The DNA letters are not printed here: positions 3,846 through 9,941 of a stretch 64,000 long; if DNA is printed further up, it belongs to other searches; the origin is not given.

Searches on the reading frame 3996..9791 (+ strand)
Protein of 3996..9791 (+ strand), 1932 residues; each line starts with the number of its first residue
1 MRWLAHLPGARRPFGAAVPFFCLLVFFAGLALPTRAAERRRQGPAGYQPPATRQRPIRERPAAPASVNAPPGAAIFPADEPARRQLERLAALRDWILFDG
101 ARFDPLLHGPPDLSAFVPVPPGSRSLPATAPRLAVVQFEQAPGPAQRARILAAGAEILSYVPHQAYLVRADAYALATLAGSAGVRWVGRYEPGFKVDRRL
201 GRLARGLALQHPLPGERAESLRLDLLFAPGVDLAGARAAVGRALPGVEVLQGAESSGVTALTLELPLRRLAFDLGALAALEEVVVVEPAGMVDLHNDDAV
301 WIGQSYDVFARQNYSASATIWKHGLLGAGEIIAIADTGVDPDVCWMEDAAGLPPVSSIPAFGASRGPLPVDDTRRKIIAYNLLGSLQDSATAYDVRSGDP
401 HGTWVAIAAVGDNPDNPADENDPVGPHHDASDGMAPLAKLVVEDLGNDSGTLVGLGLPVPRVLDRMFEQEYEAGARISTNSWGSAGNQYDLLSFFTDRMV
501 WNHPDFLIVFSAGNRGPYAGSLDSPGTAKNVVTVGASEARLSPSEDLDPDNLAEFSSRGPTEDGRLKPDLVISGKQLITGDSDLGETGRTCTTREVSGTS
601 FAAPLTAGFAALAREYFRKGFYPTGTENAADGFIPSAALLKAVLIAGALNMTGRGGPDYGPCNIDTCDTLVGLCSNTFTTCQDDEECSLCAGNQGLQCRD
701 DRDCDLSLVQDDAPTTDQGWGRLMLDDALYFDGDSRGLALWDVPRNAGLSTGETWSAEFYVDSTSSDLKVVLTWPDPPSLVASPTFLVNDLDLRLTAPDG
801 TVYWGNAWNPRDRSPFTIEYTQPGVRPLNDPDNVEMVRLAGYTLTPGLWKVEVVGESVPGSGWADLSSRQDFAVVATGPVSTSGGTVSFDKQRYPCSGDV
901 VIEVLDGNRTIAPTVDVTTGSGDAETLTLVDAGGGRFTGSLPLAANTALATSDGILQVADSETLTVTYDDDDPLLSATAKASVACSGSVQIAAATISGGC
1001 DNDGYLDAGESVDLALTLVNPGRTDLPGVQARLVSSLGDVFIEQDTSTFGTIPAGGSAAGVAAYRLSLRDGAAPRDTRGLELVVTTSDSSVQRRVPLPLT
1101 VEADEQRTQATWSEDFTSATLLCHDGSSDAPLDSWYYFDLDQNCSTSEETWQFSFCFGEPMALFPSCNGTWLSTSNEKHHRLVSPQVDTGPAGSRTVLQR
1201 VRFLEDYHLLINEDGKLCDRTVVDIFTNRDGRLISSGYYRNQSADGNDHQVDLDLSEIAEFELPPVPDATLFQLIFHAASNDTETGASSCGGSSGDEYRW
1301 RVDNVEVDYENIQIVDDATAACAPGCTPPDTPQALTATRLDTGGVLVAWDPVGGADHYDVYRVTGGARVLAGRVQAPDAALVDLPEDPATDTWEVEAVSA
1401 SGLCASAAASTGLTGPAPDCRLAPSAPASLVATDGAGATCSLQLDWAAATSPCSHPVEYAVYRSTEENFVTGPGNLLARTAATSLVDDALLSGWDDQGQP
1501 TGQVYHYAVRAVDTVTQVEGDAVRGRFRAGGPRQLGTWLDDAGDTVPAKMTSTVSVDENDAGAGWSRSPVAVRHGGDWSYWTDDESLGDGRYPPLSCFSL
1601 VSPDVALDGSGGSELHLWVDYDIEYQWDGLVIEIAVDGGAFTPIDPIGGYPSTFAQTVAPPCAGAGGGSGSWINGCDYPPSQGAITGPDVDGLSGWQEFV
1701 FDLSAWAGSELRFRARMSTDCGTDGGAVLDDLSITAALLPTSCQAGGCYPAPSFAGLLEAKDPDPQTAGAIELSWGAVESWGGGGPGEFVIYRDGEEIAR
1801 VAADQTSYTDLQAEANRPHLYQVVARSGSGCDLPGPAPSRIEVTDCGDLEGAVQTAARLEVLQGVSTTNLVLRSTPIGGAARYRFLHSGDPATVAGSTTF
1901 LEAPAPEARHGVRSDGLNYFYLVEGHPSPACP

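Call 25: search_protein_families(library=pfam, proteins=[window:3996-9791:+], max_evalue=0.0001)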
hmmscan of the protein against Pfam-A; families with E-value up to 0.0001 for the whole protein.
window:3996-9791:+ (1932 aa): 1 family
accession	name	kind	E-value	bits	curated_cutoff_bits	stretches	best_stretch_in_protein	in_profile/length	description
PF00082.27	Peptidase_S8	-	4.1e-34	118.6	21.8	1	327-645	1-270/288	Subtilase family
